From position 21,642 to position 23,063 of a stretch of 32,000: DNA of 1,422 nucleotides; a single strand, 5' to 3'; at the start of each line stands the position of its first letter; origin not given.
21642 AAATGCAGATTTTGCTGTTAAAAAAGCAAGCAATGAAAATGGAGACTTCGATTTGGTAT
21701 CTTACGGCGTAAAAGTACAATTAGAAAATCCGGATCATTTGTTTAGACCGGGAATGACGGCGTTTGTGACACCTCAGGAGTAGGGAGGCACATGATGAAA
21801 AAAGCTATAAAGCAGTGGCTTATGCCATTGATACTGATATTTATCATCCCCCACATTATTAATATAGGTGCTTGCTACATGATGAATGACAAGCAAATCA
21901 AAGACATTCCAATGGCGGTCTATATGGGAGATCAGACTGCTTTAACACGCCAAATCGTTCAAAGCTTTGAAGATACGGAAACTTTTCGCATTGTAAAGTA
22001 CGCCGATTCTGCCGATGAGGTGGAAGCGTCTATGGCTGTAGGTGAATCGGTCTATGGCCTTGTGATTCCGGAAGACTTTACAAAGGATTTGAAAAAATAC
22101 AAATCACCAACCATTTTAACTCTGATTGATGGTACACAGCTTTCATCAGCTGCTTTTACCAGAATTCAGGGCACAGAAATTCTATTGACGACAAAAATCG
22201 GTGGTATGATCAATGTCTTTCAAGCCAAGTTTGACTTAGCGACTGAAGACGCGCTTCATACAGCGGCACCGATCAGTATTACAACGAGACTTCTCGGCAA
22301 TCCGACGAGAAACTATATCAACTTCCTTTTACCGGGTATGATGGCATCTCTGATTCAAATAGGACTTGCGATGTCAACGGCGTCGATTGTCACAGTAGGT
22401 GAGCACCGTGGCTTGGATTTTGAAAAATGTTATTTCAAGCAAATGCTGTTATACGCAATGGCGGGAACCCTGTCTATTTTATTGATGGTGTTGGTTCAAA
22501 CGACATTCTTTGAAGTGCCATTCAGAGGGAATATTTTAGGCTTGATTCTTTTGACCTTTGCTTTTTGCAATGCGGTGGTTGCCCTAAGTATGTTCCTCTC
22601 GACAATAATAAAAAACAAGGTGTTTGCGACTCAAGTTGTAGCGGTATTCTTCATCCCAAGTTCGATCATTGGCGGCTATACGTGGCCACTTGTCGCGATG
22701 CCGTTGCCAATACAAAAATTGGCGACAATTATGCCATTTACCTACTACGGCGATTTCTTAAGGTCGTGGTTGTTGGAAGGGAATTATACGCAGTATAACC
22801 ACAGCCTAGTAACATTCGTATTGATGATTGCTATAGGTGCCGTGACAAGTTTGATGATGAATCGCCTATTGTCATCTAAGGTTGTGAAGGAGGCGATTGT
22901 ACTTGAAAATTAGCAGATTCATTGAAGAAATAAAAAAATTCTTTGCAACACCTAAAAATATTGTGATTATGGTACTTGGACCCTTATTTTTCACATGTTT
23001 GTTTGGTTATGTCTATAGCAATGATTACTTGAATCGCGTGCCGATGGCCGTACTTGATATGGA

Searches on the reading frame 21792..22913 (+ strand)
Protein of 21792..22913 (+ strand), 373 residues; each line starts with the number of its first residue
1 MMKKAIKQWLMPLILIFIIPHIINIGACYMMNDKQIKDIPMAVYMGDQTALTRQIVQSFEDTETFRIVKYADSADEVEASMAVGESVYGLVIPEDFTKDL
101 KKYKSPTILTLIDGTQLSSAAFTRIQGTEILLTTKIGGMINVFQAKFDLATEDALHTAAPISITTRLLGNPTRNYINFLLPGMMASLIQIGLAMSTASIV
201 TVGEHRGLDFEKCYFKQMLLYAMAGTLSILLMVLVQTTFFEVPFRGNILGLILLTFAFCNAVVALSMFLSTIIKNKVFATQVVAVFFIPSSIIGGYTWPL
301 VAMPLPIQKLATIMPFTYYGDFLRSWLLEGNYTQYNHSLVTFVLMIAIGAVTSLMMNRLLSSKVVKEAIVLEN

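Call 55: search_protein_families(library=pfam, proteins=[window:21792-22913:+], max_evalue=0.00001)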
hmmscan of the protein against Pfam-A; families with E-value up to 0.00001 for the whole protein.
window:21792-22913:+ (373 aa): 2 families
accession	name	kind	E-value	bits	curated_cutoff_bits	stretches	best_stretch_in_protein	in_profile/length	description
PF12698.13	ABC2_membrane_3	-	1.4e-41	143.2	31.6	1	13-352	4-341/347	ABC-2 family transporter protein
PF01061.29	ABC2_membrane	-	7.1e-07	29.4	26.9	1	193-325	66-208/211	ABC-2 type transporter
